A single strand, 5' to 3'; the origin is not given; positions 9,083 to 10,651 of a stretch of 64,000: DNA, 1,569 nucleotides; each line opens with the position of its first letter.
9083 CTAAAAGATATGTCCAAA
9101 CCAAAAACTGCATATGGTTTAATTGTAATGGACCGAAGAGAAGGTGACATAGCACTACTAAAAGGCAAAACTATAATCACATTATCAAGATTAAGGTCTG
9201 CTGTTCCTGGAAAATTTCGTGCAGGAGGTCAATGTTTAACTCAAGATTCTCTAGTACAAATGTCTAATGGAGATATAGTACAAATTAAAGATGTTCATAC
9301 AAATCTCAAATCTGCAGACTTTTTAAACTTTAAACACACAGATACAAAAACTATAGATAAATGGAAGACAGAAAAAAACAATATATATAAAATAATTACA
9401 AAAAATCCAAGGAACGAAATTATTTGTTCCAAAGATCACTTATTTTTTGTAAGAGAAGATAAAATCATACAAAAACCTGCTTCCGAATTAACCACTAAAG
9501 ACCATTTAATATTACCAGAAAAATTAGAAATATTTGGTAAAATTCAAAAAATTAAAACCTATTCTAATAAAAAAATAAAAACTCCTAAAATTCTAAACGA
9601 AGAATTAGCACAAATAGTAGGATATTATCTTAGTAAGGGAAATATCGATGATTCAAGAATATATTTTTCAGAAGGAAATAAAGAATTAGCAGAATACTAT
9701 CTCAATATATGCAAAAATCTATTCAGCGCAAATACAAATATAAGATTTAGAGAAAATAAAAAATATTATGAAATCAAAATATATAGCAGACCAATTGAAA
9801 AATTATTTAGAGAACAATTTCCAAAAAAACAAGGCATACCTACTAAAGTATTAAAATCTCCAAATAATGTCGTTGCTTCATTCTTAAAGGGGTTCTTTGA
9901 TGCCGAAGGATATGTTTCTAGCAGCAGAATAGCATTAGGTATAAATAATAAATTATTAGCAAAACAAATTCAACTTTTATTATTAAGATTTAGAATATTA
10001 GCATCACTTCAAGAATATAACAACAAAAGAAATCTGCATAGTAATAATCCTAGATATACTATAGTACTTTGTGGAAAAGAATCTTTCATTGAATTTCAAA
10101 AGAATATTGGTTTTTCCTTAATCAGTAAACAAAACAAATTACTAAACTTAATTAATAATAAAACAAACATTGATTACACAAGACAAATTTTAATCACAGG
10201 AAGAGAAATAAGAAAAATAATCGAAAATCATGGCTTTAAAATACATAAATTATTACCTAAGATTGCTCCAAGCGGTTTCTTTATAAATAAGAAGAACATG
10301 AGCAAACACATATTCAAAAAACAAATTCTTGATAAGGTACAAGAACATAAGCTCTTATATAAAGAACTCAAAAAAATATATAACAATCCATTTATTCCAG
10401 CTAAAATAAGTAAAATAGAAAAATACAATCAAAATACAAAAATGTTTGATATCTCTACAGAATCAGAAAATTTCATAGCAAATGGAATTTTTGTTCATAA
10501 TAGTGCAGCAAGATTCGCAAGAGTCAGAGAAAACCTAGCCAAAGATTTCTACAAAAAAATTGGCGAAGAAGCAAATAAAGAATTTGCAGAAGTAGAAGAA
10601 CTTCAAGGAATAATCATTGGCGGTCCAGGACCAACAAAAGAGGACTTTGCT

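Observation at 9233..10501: Full-size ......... intein inserted exactly after the catalytic GGQ of release factor aRF1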

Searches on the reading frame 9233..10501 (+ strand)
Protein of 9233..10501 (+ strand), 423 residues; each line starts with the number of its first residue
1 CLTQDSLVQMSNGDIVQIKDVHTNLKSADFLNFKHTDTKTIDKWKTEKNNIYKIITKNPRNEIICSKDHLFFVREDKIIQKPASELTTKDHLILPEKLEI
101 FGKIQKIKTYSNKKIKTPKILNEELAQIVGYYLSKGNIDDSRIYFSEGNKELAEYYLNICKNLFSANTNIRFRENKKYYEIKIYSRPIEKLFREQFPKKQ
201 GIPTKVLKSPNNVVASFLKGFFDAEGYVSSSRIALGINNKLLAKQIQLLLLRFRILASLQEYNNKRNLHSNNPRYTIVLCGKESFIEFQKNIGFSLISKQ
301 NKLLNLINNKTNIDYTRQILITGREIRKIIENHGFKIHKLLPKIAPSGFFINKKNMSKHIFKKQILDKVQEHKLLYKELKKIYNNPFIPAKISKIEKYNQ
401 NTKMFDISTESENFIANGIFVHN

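Call 3: search_protein_families(library=pfam, proteins=[window:9233-10501:+], max_evalue=0.01)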
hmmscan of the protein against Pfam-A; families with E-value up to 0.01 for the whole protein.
window:9233-10501:+ (423 aa): 2 families
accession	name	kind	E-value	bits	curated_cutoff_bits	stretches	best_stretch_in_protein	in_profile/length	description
PF14890.11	Intein_splicing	-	8.3e-21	74.8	35.8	1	20-423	18-155/155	Intein splicing domain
PF14528.11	LAGLIDADG_3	-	5.7e-17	62.2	22.5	1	213-293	2-82/82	LAGLIDADG-like domain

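Call 4: search_protein_families(library=ncbifam, proteins=[window:9233-10501:+], max_evalue=0.01)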
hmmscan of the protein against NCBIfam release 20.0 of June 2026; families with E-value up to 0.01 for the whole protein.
window:9233-10501:+ (423 aa): 13 families
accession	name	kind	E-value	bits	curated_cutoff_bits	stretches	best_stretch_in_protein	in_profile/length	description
NF011418.0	PRK14845.1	equivalog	2.3e-16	58.7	756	2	18-374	60-375/1049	translation initiation factor IF-2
NF003157.0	PRK04132.1-2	equivalog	4.1e-16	58.1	1103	1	1-380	50-417/864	replication factor C small subunit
NF011491.0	PRK14898.1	equivalog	4.4e-16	58.1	783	1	112-423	232-543/860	DNA-directed RNA polymerase subunit A''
NF005852.0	PRK07773.1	equivalog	2.4e-15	55.9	780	1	1-423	398-826/886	replicative DNA helicase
NF003159.0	PRK04132.1-4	equivalog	8.9e-13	47.1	999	1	122-310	176-348/852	replication factor C small subunit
NF045703.1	rSAM_Tes_intein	exception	2.8e-10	38.7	1700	1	122-283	368-536/1040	tetraether lipid synthase Tes, intein-containing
NF006207.0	PRK08332.1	equivalog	3.4e-10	37.8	2400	1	43-269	940-1153/1684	vitamin B12-dependent ribonucleotide reductase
NF038098.1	GyrA_w_intein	exception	3.2e-09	35.3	1850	1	1-423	117-537/1232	intein-containing DNA gyrase subunit A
NF038162.1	RtcB_rel_intein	exception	1.5e-07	29.9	1150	1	198-423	338-578/961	intein-containing RtcB family protein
NF038136.1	rSAM_Rv_intein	exception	1.8e-07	30.5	700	1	1-423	76-334/574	intein-containing Rv2578c family radical SAM protein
NF011287.0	PRK14698.1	equivalog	2.4e-07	29.2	1238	1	37-417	298-661/1017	V-type ATP synthase subunit A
TIGR01445.1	intein_Nterm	domain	3e-05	24.9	24.5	1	1-73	1-83/83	intein N-terminal splicing region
TIGR01443.1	intein_Cterm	domain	0.00014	22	15.6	1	405-423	3-23/24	intein C-terminal splicing region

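Call 23: search_solved_structures(query=window:9233-10501:+, show_alignments=2, max_evalue=0.01)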
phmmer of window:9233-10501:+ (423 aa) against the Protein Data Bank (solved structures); distinct sequences matched with E-value up to 0.01: 6.
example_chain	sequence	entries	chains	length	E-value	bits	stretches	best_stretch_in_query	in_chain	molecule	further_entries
7qsu_A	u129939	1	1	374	1.8e-10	43.6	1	111-230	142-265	V-ATPase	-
1dq3_A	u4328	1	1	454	4.1e-09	39.2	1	167-307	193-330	ENDONUCLEASE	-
7qst_A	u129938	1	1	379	9.2e-09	38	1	39-227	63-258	V-type ATP synthase subunit A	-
7qss_A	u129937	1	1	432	1.2e-08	37.6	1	111-283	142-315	V-type ATP synthase alpha chain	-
2cw7_A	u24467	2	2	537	1e-06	31.3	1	106-252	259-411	Endonuclease PI-PkoII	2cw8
6rpq_A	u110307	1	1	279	0.006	18.9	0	392-423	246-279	Ubiquitin-like protein SMT3,1108aa long hypothetical cell division control protein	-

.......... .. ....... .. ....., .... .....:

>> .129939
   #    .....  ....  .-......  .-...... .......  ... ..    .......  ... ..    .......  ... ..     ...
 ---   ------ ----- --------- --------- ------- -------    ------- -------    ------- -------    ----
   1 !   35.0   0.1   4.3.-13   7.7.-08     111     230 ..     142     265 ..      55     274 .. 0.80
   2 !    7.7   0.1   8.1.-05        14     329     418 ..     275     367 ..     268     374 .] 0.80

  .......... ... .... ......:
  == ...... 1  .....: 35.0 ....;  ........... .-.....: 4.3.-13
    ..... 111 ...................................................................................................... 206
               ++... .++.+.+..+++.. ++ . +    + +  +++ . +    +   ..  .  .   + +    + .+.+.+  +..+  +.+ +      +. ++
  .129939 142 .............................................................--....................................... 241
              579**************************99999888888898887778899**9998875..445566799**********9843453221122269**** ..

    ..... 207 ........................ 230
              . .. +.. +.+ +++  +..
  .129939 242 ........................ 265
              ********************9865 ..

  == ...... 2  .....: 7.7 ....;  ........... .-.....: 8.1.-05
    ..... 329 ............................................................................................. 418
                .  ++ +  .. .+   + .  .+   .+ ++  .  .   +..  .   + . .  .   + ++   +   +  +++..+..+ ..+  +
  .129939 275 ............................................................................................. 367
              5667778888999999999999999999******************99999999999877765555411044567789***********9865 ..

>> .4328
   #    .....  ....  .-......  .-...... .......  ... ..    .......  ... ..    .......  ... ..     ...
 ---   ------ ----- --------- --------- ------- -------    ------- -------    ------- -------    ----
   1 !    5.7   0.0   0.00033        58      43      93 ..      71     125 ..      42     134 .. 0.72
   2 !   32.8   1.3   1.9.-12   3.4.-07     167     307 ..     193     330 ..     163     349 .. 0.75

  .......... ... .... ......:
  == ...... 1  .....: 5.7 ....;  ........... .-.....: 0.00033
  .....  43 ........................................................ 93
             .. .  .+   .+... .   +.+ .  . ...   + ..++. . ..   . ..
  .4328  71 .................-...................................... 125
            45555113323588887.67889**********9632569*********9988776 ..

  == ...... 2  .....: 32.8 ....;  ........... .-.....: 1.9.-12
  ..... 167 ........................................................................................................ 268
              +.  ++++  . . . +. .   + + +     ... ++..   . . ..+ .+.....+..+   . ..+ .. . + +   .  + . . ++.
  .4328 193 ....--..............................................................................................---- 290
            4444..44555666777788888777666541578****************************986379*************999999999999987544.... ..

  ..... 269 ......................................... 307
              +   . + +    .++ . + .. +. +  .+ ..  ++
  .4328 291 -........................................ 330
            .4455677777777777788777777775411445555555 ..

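Call 50: search_protein_representatives(protein=window:9233-10501:+)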
Query: 423 residues. Proteins with E-value up to 0.001 (for the whole library): 2849; up to 1e-10: 578; up to 1e-30: 65. The best 150 are listed.
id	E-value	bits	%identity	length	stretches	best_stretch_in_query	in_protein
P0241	3.5e-122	424.7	52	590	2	109-423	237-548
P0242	1.3e-95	337.2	47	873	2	113-423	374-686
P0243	1.6e-95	336.9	46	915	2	111-423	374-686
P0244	2.5e-93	329.7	47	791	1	1-423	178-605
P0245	5.6e-92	325.2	45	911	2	112-423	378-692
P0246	1.0e-89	317.8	44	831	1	1-423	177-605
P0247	7.3e-88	311.7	42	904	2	110-423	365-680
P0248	1.7e-84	300.6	40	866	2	100-423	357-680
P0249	1.8e-83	297.2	43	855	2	111-423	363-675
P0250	3.8e-83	296.1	42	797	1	1-423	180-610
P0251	6.7e-83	295.3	42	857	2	112-423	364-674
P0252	6.2e-81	288.9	44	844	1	1-423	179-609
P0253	1.7e-80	287.4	44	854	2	118-423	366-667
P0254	5.9e-78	279.0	40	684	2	108-421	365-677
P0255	1.1e-76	274.8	43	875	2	107-423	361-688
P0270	1.3e-47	179.1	34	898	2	91-423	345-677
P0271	4.3e-47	177.4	34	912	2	112-423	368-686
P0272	9.6e-45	169.7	33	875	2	107-423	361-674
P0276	3.5e-40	154.7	32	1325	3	88-423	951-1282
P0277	5.3e-40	154.1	34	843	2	1-371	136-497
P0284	2.0e-35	139.0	45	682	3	4-109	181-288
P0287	1.2e-34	136.5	32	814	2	1-423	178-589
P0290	6.5e-34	134.0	28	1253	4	102-423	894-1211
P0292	1.6e-33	132.8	33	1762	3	93-423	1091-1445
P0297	1.0e-32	130.1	31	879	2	1-366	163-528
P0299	4.1e-32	128.1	31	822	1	1-423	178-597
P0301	2.4e-31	125.6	33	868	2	1-380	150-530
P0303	3.4e-31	125.1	27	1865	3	52-423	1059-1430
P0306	3.6e-30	121.7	33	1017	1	1-423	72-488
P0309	5.3e-29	117.9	27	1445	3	27-310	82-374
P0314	4.5e-28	114.8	28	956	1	1-423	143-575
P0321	4.8e-26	108.1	33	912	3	106-385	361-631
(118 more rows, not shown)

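Call 56: list_cluster_members(proteins=[P0270, P0271, P0272, P0287, P0299, P0297, P0301, P0321, P0244, P0277])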
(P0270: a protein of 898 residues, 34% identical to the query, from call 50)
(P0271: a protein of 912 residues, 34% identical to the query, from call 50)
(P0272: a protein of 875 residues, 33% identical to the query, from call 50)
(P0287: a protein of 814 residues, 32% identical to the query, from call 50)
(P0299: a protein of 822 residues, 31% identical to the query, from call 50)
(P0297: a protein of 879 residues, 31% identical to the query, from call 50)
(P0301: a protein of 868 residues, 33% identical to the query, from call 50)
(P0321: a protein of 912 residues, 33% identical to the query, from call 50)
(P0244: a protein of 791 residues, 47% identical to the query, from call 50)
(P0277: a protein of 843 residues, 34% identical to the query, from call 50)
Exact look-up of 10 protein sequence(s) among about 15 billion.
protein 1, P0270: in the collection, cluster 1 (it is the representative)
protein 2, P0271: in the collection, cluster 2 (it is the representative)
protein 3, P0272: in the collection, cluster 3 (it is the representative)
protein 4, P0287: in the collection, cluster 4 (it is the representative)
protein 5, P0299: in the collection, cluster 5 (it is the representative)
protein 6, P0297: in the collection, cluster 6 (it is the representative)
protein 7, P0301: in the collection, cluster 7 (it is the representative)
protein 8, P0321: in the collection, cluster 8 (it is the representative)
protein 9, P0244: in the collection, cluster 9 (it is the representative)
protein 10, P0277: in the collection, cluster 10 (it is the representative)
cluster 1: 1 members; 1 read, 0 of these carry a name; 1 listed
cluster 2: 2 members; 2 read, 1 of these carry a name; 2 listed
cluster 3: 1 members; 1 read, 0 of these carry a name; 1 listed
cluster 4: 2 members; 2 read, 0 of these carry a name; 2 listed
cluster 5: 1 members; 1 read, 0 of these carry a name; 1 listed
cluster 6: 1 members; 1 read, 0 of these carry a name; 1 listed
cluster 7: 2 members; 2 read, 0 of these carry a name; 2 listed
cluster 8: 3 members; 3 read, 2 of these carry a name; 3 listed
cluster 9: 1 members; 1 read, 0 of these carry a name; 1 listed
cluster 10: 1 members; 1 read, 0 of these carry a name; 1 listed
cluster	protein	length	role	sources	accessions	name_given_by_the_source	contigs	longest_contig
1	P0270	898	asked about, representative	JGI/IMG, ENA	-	-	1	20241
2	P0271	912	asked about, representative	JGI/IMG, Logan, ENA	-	peptide subunit release factor 1 (eRF1)/intein/homing endonuclease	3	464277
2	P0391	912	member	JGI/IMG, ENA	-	-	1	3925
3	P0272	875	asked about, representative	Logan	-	-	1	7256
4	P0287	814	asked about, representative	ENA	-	-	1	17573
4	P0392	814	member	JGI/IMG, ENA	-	-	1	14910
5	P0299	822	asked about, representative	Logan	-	-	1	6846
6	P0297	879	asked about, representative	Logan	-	-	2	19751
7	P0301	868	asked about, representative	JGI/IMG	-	-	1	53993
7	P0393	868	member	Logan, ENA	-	-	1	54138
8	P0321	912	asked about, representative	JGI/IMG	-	peptide subunit release factor 1 (eRF1)/transcriptional regulator with XRE-family HTH ...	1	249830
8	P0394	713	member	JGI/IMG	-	transcriptional regulator with XRE-family HTH domain/Zn finger protein HypA/HybF involved ...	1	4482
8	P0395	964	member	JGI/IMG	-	-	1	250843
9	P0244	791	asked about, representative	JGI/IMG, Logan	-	-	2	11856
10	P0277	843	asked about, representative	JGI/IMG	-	-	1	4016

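Call 65: search_protein_families(library=pfam, proteins=[P0276, P0290, P0292, P0303, P0306, P0309, P0314], max_evalue=0.00001)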
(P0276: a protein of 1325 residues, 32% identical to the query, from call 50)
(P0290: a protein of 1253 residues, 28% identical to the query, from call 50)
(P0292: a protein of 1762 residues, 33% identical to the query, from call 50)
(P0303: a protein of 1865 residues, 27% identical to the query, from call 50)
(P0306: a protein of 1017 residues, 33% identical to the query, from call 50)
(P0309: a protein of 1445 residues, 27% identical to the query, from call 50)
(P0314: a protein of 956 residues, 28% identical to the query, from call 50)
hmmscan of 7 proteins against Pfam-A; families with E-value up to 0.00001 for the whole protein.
P0276 (1325 aa): 5 families
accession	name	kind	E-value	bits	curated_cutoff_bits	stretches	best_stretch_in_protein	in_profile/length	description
PF08423.17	Rad51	-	4.4e-82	275.5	22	3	629-792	39-205/244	Rad51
PF14890.11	Intein_splicing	-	7.9e-42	143.1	35.8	2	799-1282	3-155/155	Intein splicing domain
PF14528.11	LAGLIDADG_3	-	2.1e-32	111.6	22.5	2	1074-1139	2-71/82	LAGLIDADG-like domain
PF14520.12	HHH_5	-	1.7e-09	38.4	27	1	17-71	3-57/57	Helix-hairpin-helix domain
PF00154.27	RecA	-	1.4e-08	34.9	27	0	650-786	80-208/262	recA bacterial DNA recombination protein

P0290 (1253 aa): 4 families
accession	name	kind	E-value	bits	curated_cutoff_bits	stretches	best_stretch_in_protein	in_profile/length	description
PF08423.17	Rad51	-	3.7e-81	272.4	22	3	549-716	36-205/244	Rad51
PF14890.11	Intein_splicing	-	6.4e-42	143.4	35.8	2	737-1211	20-155/155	Intein splicing domain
PF14528.11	LAGLIDADG_3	-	2.2e-34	118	22.5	2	1002-1080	2-82/82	LAGLIDADG-like domain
PF14520.12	HHH_5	-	2.2e-08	34.9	27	1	37-90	3-56/57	Helix-hairpin-helix domain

P0292 (1762 aa): 8 families
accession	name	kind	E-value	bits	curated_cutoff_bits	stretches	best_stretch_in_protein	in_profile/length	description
PF00493.29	MCM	-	4.8e-72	242.1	23.3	2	1446-1572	98-224/224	MCM P-loop domain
PF14890.11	Intein_splicing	-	4.8e-50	169.8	35.8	2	903-1445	3-155/155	Intein splicing domain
PF14528.11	LAGLIDADG_3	-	9.6e-43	144.8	22.5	2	1221-1316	2-81/82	LAGLIDADG-like domain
PF17855.7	MCM_lid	-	1.2e-28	99.9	27.4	1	1586-1672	2-87/87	MCM AAA-lid domain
PF17207.9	MCM_OB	-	2.4e-23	82.7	24.8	1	90-219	1-125/126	MCM OB domain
PF01381.28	HTH_3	-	2.6e-11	43.8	23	1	695-736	1-46/55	Helix-turn-helix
PF14551.11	MCM_N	-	1.1e-10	42.2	24.9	1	9-70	2-72/95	MCM N-terminal domain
PF01078.27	Mg_chelatase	-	3.8e-06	26.9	20.3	0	1460-1521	97-158/207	Magnesium chelatase, subunit ChlI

P0303 (1865 aa): 5 families
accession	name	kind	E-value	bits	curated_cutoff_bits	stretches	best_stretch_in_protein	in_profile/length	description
PF14528.11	LAGLIDADG_3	-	1e-44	151.1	22.5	3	796-871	2-82/82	LAGLIDADG-like domain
PF14890.11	Intein_splicing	-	4e-39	134.3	35.8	3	1010-1430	6-155/155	Intein splicing domain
PF05204.19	Hom_end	-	1.1e-08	35.6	21.1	0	1209-1253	10-55/110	Homing endonuclease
PF05876.18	GpA_ATPase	-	2.3e-08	34.4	25.6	1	60-172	31-141/247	Phage terminase large subunit gpA, ATPase domain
PF14527.11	LAGLIDADG_WhiA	-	1.2e-06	29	23.2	0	798-872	2-76/93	WhiA LAGLIDADG-like domain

P0306 (1017 aa): 5 families
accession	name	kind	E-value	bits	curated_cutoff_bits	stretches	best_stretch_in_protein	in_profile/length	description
PF14890.11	Intein_splicing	-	1.6e-36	125.9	35.8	1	79-488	1-155/155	Intein splicing domain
PF01380.27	SIS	-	7.5e-35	120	25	2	710-833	4-130/131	SIS domain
PF14528.11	LAGLIDADG_3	-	2.9e-26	92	22.5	2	287-367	2-82/82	LAGLIDADG-like domain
PF13537.11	GATase_7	-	2.5e-17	63.5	25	1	498-621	9-122/123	Glutamine amidotransferase domain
PF13522.11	GATase_6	-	1.3e-16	61.3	27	1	483-615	12-129/130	Glutamine amidotransferase domain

P0309 (1445 aa): 8 families
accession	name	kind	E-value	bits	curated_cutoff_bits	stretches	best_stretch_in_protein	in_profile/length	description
PF00493.29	MCM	-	7.2e-72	241.6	23.3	3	1180-1257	147-224/224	MCM P-loop domain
PF14890.11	Intein_splicing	-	6.5e-47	159.6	35.8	2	51-570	11-155/155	Intein splicing domain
PF14528.11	LAGLIDADG_3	-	1.4e-43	147.4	22.5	2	282-357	3-82/82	LAGLIDADG-like domain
PF17855.7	MCM_lid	-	1.4e-26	93.2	27.4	1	1271-1355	1-87/87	MCM AAA-lid domain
PF01381.28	HTH_3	-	1.2e-13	51.2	23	1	456-498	1-42/55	Helix-turn-helix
PF12844.13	HTH_19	-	1.7e-10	41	30.2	0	456-495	4-42/64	Helix-turn-helix domain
PF13560.12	HTH_31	-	1.1e-08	35.7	27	0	454-498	4-48/64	Helix-turn-helix domain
PF21120.3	MCM_WH_arc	-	7.1e-06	26.4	26.1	0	1382-1443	1-63/63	Archaeal MCM, winged-helix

P0314 (956 aa): 7 families
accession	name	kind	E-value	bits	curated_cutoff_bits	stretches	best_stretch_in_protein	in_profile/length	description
PF10996.14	Beta-Casp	-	4.6e-27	95.4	27.7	1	761-869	18-120/120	Beta-Casp domain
PF14890.11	Intein_splicing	-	2.6e-23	83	35.8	1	151-575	2-155/155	Intein splicing domain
PF14528.11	LAGLIDADG_3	-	6.8e-23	81.2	22.5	1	356-436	2-82/82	LAGLIDADG-like domain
PF07521.17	RMMBL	-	1.6e-12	47.7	21.6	1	884-946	2-62/63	Zn-dependent metallo-hydrolase RNA specificity domain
PF00753.33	Lactamase_B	-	5.9e-10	39.8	22.7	1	89-143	5-57/196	Metallo-beta-lactamase superfamily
PF16661.11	Lactamase_B_6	-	5.5e-08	32.8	27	0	584-693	62-174/193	Metallo-beta-lactamase superfamily domain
PF12706.13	Lactamase_B_2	-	1.2e-07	32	27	1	101-166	2-67/200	Beta-lactamase superfamily domain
